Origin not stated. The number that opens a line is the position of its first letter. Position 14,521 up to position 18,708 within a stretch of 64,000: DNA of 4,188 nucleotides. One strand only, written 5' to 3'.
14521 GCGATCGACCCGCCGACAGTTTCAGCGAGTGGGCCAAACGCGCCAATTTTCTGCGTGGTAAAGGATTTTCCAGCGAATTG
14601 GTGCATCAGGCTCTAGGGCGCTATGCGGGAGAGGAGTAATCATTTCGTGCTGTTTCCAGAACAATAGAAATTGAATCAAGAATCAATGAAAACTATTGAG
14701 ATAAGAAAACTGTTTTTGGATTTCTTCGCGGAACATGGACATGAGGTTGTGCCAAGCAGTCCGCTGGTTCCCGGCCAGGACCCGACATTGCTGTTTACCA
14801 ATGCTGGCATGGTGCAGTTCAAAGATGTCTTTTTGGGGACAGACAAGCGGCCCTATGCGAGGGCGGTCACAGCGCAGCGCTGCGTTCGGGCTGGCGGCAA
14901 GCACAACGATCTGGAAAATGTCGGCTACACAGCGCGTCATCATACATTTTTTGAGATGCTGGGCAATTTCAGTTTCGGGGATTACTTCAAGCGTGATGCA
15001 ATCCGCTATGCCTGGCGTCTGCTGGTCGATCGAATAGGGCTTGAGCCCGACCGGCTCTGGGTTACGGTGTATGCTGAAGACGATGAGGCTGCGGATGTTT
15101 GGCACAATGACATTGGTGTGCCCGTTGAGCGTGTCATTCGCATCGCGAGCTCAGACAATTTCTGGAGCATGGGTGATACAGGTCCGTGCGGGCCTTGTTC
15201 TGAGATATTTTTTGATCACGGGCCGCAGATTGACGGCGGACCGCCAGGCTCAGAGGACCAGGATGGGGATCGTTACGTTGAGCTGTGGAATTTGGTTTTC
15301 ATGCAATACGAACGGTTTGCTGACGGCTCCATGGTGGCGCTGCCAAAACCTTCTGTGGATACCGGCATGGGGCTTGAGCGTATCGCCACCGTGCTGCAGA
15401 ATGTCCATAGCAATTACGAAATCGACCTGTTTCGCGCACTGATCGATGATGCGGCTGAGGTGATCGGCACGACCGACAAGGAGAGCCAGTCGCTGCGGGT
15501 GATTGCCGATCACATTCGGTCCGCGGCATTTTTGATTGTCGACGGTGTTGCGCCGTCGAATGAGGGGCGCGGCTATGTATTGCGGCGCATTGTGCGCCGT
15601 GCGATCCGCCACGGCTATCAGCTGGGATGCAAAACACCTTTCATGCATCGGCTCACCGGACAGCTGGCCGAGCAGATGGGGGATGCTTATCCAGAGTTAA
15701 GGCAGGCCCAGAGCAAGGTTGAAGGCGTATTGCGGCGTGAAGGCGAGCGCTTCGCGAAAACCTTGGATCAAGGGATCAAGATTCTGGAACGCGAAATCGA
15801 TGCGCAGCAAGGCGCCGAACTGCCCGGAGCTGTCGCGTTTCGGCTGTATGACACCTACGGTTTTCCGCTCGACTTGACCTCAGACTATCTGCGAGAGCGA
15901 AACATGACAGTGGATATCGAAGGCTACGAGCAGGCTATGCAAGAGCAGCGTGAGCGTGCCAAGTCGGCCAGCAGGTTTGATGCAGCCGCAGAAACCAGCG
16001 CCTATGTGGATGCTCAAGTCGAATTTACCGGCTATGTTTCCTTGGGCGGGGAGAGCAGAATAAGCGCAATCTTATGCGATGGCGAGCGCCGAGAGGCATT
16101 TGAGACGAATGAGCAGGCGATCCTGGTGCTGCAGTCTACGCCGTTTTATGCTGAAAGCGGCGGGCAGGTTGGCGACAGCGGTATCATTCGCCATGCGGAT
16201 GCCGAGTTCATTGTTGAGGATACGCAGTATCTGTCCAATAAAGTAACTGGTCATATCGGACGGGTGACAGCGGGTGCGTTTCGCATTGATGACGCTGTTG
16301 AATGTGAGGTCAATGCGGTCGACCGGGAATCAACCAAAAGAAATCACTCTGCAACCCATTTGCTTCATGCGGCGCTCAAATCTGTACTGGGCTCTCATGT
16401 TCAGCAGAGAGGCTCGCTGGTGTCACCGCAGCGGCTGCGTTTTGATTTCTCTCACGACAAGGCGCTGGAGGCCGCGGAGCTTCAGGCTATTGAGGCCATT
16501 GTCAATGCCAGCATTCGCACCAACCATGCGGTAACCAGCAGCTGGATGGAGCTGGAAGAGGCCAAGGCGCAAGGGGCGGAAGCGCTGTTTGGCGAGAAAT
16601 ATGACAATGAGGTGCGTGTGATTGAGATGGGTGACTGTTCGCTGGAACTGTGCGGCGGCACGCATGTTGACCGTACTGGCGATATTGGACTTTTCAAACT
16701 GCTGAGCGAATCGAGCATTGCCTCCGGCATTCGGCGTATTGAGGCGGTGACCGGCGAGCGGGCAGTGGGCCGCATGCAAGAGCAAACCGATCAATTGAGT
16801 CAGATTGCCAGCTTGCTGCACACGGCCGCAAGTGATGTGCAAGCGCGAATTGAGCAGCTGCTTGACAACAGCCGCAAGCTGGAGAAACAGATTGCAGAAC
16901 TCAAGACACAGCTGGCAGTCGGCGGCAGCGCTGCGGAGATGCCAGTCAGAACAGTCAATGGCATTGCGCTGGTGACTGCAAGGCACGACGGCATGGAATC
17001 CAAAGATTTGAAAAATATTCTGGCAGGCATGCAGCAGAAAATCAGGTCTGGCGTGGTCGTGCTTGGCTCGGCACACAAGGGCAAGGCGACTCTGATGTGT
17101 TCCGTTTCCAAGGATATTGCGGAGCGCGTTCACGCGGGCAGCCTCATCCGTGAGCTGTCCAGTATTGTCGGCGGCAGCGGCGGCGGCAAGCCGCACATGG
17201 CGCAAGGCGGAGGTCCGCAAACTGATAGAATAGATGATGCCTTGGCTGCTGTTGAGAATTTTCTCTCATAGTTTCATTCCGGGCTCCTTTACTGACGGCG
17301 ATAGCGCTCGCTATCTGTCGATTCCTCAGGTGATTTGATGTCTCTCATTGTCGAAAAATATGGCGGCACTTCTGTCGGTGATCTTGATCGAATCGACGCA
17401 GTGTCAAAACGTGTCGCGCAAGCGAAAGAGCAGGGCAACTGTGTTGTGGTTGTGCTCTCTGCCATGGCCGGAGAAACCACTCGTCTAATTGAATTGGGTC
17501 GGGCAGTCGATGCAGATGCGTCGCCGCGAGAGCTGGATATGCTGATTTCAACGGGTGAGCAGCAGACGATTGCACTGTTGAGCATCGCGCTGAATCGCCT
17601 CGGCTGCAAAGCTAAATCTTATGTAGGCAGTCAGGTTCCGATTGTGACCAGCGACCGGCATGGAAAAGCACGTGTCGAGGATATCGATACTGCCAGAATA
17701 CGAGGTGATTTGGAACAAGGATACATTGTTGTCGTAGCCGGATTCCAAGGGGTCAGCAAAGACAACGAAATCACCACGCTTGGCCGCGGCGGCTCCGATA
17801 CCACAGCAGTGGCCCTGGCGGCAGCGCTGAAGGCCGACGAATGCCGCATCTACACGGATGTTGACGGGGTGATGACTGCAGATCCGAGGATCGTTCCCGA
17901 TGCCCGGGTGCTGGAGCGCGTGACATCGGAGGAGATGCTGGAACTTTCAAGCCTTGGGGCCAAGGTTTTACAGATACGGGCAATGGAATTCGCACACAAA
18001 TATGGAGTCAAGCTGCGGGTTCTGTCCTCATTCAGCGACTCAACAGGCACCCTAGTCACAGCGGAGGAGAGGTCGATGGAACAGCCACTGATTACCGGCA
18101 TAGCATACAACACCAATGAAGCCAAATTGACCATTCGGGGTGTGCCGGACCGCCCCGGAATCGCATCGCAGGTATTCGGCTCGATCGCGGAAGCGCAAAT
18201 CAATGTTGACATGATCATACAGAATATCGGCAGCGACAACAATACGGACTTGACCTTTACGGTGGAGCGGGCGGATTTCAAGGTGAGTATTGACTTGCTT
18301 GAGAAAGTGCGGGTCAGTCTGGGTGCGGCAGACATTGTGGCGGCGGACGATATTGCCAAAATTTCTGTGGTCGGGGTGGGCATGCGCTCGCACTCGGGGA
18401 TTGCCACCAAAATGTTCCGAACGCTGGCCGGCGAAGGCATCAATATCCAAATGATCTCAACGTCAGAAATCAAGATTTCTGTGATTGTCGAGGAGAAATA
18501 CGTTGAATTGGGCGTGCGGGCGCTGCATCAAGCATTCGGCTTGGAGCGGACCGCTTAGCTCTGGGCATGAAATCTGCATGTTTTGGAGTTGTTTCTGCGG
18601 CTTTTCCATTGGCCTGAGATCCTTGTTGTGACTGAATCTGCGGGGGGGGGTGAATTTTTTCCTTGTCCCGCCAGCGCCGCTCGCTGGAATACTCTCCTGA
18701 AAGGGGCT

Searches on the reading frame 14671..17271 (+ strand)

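Call 10: search_protein_families(library=pfam, proteins=[window:14671-17271:+], max_evalue=0.00001)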
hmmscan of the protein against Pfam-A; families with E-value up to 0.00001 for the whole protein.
window:14671-17271:+ (866 aa): 3 families
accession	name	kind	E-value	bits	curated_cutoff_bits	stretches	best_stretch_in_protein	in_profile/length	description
PF01411.24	tRNA-synt_2c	-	6.9e-216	718.5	30.3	1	10-548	1-549/552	tRNA synthetases class II (A)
PF07973.19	tRNA_SAD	-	2.4e-19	69.5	24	1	648-691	1-44/44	Threonyl and Alanyl tRNA synthetase second additional domain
PF02272.25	DHHA1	-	3.7e-17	63.1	25.9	1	767-865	4-100/102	DHHA1 domain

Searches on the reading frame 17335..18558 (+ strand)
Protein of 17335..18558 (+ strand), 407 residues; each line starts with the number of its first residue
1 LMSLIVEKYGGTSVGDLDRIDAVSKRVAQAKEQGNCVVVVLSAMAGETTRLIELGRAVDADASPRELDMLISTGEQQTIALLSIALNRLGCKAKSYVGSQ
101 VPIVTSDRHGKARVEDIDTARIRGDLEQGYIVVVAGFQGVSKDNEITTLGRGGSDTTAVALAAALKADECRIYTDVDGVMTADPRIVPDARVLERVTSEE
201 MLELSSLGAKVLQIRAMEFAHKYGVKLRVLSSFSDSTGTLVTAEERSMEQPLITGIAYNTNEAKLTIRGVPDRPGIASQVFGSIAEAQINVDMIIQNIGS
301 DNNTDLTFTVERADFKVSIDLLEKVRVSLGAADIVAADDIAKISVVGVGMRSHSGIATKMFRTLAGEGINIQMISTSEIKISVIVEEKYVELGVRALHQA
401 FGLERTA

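Call 10: search_protein_families(library=pfam, proteins=[window:17335-18558:+], max_evalue=0.00001)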
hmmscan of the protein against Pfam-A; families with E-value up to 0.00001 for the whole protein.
window:17335-18558:+ (407 aa): 4 families
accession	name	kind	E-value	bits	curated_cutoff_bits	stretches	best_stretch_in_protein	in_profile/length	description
PF00696.33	AA_kinase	-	3.2e-51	174.8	24.9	1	4-231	2-234/234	Amino acid kinase family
PF22468.2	ACT_9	-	4.9e-35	119.5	27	2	343-401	1-61/61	ACT domain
PF13840.12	ACT_7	-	7.9e-20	70.9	27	1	337-399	3-65/65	ACT domain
PF01842.31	ACT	-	1.3e-15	57.2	27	1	267-325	3-61/66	ACT domain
